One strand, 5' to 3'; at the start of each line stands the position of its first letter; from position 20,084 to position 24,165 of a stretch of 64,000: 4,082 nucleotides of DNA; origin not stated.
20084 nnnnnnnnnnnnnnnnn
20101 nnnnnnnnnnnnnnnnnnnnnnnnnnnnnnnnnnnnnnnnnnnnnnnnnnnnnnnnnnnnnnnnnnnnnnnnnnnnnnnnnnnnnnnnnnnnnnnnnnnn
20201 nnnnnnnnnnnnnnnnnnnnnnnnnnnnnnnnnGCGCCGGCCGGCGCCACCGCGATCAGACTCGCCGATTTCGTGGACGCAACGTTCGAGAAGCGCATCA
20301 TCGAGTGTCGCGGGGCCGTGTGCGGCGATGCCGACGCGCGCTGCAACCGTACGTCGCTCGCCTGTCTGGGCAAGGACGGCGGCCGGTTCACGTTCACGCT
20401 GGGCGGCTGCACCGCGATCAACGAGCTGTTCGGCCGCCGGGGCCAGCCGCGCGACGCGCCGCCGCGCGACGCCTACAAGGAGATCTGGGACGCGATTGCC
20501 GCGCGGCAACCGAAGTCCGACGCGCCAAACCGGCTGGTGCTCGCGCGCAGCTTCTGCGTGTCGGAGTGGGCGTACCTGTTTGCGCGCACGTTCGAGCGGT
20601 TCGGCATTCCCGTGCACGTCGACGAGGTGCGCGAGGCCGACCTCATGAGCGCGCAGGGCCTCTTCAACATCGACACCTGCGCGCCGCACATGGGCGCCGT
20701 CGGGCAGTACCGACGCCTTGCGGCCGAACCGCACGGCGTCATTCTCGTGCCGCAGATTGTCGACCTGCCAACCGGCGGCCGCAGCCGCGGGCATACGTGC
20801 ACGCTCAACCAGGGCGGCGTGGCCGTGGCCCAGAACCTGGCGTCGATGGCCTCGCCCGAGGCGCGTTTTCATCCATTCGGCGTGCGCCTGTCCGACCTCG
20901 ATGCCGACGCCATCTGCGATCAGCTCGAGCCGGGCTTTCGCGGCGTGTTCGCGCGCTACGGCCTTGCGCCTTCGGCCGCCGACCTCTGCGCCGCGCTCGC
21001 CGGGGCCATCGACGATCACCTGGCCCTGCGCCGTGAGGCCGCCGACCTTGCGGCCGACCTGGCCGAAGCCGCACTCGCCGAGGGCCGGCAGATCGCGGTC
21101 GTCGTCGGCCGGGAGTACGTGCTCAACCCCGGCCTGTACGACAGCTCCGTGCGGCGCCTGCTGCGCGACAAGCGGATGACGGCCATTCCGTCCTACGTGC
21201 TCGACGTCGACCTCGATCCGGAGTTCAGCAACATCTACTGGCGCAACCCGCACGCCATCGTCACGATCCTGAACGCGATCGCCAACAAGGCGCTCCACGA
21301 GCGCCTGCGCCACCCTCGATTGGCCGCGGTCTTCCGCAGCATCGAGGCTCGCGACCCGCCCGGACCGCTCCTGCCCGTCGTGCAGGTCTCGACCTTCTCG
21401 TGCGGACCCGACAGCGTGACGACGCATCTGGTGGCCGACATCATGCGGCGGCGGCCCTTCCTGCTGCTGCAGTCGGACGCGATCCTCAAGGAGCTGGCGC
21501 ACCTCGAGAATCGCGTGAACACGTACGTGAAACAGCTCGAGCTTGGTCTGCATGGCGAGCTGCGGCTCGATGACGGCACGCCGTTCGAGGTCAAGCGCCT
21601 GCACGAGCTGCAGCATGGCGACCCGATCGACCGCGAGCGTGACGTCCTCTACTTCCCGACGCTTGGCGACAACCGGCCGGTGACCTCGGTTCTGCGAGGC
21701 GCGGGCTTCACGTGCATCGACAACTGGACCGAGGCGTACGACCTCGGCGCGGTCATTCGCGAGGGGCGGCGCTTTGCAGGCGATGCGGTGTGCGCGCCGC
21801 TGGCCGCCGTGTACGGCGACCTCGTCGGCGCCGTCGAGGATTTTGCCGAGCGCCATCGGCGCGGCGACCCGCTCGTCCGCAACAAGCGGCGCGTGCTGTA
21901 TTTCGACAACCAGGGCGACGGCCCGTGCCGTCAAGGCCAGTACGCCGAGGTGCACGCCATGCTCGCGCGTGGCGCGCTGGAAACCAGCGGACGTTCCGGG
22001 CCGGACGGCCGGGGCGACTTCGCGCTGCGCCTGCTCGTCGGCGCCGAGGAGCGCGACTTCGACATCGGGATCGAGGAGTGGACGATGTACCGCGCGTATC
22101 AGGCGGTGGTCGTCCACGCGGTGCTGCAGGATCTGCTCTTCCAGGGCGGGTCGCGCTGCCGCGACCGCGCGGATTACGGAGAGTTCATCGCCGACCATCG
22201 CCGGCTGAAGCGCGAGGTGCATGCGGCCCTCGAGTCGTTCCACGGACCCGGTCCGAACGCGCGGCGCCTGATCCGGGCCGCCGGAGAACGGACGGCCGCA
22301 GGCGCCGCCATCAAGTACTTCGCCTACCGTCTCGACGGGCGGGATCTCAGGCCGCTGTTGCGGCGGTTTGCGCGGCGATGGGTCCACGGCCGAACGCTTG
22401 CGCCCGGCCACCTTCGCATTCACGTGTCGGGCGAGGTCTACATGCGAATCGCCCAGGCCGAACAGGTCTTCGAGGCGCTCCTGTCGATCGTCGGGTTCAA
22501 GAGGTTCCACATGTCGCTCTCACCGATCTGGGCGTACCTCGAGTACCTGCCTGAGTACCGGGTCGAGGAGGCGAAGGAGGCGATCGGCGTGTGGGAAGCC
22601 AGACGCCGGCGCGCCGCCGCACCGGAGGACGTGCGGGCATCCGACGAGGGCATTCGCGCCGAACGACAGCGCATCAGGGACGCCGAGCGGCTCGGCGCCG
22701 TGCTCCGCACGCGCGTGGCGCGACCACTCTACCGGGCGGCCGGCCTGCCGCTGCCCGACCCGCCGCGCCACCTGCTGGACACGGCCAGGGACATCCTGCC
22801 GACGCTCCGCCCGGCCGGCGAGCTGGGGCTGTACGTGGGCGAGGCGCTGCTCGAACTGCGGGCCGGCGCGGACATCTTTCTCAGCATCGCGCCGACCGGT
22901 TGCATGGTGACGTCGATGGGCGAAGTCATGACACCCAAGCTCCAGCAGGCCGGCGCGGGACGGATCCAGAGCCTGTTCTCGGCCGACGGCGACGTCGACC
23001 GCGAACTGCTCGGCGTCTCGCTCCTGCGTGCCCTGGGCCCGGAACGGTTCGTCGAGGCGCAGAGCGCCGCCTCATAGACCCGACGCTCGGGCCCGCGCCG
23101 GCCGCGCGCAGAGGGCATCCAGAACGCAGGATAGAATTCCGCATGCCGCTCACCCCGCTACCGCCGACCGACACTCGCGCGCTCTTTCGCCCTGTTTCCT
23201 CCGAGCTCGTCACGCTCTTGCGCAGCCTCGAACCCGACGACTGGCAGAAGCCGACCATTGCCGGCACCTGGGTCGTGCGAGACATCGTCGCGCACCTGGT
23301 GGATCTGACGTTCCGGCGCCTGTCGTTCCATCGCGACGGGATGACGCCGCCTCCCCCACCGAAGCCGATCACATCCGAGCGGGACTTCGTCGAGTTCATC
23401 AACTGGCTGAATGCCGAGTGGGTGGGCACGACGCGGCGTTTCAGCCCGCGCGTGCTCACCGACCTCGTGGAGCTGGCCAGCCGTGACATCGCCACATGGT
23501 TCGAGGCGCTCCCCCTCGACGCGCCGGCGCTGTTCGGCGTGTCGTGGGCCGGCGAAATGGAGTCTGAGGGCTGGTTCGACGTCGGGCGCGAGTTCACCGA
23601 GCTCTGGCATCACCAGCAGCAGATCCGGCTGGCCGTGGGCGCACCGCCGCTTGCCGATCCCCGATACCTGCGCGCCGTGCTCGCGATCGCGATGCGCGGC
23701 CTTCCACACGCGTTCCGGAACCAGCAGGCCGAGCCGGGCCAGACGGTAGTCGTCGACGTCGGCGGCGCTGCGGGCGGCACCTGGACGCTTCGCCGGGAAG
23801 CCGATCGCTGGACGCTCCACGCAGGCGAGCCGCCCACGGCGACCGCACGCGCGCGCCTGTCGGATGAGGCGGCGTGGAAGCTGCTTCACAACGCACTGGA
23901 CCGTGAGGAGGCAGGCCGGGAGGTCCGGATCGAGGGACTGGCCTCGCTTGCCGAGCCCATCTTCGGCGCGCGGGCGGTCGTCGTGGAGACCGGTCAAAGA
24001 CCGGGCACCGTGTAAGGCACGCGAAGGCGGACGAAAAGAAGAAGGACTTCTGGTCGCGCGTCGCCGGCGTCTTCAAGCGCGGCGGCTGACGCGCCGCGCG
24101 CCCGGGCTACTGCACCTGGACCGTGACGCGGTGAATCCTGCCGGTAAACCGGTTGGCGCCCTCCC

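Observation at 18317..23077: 1,586-aa fused activase/dehydratase-like protein with an asymmetric ATPase pair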

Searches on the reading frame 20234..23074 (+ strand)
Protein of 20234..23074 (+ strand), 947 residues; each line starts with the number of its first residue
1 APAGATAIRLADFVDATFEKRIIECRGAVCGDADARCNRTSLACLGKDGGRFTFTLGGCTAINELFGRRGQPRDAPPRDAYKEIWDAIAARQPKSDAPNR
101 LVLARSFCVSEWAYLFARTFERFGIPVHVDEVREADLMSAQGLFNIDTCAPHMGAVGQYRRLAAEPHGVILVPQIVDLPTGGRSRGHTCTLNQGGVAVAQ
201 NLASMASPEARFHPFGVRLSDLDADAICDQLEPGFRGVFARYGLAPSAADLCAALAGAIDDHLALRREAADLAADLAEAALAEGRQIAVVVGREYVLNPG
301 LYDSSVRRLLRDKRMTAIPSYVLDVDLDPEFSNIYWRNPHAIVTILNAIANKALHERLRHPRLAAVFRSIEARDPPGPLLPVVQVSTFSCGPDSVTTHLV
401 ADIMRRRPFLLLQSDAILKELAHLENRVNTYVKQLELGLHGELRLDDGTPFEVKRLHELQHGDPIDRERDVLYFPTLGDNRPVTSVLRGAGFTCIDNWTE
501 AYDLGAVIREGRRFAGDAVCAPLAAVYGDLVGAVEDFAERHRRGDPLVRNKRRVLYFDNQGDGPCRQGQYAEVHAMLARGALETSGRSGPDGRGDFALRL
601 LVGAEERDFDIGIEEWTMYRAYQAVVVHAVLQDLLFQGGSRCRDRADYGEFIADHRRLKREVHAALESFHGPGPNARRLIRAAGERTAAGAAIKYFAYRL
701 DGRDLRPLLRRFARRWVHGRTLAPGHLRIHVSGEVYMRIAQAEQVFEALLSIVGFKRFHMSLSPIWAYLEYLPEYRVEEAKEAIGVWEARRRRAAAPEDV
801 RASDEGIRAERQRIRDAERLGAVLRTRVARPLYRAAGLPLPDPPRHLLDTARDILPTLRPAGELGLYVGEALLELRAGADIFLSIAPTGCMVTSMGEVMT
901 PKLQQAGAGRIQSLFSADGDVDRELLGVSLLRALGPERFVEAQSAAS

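Call 62: predict_structure(alignment_id=A3)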
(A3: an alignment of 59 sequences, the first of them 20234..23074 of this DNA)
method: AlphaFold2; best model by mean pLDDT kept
length: 947 residues; sequences in the alignment: 59
mean_pLDDT: 80.2   pTM: 0.80
mean pLDDT of the five models: 80.2, 79.2, 78.4, 77.2, 75.9
residues with pLDDT >= 90: 379; 70-90: 359; 50-70: 113; < 50: 96
segments of 3 or more residues with pLDDT < 50: 1-3, 412-446, 448-461, 566-603
pLDDT, mean of each block of 10 residues (from residue 1): 54 78 74 67 77 65 66 76 92 96 83 93 97 85 71 86 96 90 82 78 94 92 94 93 95 97 94 96 89 72 67 85 90 81 88 93 95 75 60 59 61 39 31 33 42 41 71 82 93 88 88 66 80 84 85 67 46 43 33 33 52 82 93 96 96 98 97 91 80 88 96 95 92 89 94 93 87 88 94 94 97 89 89 96 93 87 87 92 84 81 86 81 88 82 70
secondary structure, 60 per line:
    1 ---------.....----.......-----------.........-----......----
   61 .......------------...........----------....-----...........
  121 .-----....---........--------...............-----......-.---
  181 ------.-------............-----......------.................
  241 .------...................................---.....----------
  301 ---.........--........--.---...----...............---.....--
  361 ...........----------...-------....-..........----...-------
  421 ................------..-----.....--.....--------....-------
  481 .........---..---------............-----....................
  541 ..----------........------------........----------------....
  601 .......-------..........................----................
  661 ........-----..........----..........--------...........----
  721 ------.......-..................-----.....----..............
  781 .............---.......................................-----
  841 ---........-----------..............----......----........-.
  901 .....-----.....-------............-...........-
elements in order (helices of 4 or more, strands of 3 or more residues): H10-14 E19-25 E37-45 E51-56 H61-67 H80-90 E101-104 H110-121 E127-130 H134-141 H150-164 E170-175 H195-206 E212-217 H224-241 H248-282 E286-290 H304-312 E315-319 H337-350 H354-357 H361-371 E382-384 H392-395 H397-406 E411-413 H421-436 E450-454 H457-461 E470-473 H481-489 H504-515 H521-542 E553-560 H573-580 E597-604 H615-640 H645-668 H674-683 H688-697 H706-716 E727-733 H735-752 E758-762 H767-793 H797-835 H844-851 H863-876 E881-886 H891-898 H900-905 E911-915 H923-934 H936-946

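Call 65: fold_search(model_id=the predicted structure, library=pdb)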
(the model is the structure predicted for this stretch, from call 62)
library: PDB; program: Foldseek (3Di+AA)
matches with E <= 10: 388; with E <= 0.001: 0
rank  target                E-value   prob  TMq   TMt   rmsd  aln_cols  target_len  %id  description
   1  7yzm_A                1.1e-03  1.00  0.20  0.37  18.6       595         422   10  MgADPNP-bound DCCP:DCCP-R complex (released 2022-12-28)
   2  7yyl_B                6.8e-03  0.98  0.21  0.40  18.3       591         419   11  nucleotide-free DCCP:DCCP-R complex (released 2022-12-28)
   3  3o3m_D                1.1e-02  0.99  0.19  0.41  10.8       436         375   10  (R)-2-Hydroxyisocaproyl-CoA Dehydratase (released 2011-03-16)
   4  7yyl_A                1.1e-02  0.96  0.21  0.39  17.0       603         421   10  nucleotide-free DCCP:DCCP-R complex (released 2022-12-28)
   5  3o3m_B                1.9e-02  0.98  0.20  0.43  10.2       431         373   10  (R)-2-Hydroxyisocaproyl-CoA Dehydratase (released 2011-03-16)
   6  5zme                  2.4e-02  0.18  0.13  0.16  24.6       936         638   11  Nucleotide-free form of C. reinhardtii ArsA1 (released 2019-03-20)
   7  1vlj_A                3.7e-02  0.30  0.12  0.20  20.7       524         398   11  Crystal structure of NADH-dependent butanol dehydrogenase A (TM0820) from Thermotoga maritima at 1.78 A resolution (released 2004-08-17)
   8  8s02_B                4.6e-02  0.75  0.18  0.35  14.8       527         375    8  BzdNO-benzoyl-CoA complex (released 2025-03-05)
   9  1vlj_B                6.7e-02  0.16  0.10  0.15  20.1       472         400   10  Crystal structure of NADH-dependent butanol dehydrogenase A (TM0820) from Thermotoga maritima at 1.78 A resolution (released 2004-08-17)
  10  9c2g_B                3.0e-01  0.07  0.07  0.16  22.9       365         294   12  ISOBUTYLENE EPOXIDE HYDROLASE FROM MYCOLICIBACTERIUM (released 2025-10-01)
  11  9nfi                  3.4e-01  0.02  0.06  0.06  39.6       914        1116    8  Tuna P-glycoprotein Apo Conformation 1 (released 2025-06-04)
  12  8e0a_B                5.9e-01  0.15  0.08  0.27  11.4       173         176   16  Crystal structure of human Sar1b (released 2022-11-30)
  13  3tbf_H                6.2e-01  0.10  0.10  0.20  17.9       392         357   10  C-terminal domain of glucosamine-fructose-6-phosphate aminotransferase from Francisella tularensis. (released 2011-08-24)
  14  8uu8_v                6.2e-01  0.04  0.08  0.13  21.4       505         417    8  Cryo-EM structure of the Listeria innocua 70S ribosome (head-swiveled) in complex with HflXr and pe/E-tRNA (structure  (released 2024-02-28)
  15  8e0a_A                6.8e-01  0.14  0.08  0.28  11.4       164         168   17  Crystal structure of human Sar1b (released 2022-11-30)
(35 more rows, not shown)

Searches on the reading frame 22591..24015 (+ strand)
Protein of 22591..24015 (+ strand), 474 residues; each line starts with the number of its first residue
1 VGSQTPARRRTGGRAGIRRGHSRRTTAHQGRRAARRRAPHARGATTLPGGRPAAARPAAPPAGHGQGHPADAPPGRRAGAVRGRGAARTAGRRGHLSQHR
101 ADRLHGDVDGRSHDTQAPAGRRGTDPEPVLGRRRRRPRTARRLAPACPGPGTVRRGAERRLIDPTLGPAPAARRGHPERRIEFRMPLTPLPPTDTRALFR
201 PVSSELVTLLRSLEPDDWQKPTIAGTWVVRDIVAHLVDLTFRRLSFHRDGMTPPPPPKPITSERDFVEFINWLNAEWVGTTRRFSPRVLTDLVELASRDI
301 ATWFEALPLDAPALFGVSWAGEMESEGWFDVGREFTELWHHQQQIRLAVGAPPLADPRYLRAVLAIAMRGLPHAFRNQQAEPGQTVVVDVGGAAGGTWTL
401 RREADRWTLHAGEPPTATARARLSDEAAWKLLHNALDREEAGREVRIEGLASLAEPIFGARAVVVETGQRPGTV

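Call 22: search_protein_families(library=pfam, proteins=[window:22591-24015:+], max_evalue=0.001)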
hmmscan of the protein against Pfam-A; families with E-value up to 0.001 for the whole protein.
window:22591-24015:+ (474 aa): 1 family
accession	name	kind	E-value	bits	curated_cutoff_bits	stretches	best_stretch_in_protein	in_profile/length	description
PF11716.13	MDMPI_N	-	1.7e-10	42.2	24.2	1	200-345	2-139/140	Mycothiol maleylpyruvate isomerase N-terminal domain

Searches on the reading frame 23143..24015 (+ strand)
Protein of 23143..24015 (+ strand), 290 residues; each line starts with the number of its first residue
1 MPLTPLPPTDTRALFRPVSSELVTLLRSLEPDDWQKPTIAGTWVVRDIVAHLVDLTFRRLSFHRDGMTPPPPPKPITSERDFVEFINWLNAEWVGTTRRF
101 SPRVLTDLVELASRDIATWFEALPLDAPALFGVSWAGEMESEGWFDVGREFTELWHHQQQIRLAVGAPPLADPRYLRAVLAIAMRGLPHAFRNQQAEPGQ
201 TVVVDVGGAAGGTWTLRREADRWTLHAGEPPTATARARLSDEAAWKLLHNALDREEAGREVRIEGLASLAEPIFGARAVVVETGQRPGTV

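Call 100: search_protein_families(library=ncbifam, proteins=[window:23143-24015:+], max_evalue=0.00001)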
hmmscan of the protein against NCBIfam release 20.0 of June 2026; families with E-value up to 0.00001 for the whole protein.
window:23143-24015:+ (290 aa): 2 families
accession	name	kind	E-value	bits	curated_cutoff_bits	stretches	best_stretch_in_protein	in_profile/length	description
TIGR03083.1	TIGR03083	domain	2.4e-14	54.1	50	1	16-224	3-186/202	maleylpyruvate isomerase family mycothiol-dependent enzyme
TIGR03084.1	TIGR03084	hypoth_equivalog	2.5e-09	37.2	247.95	0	19-53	11-45/253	TIGR03084 family metal-binding protein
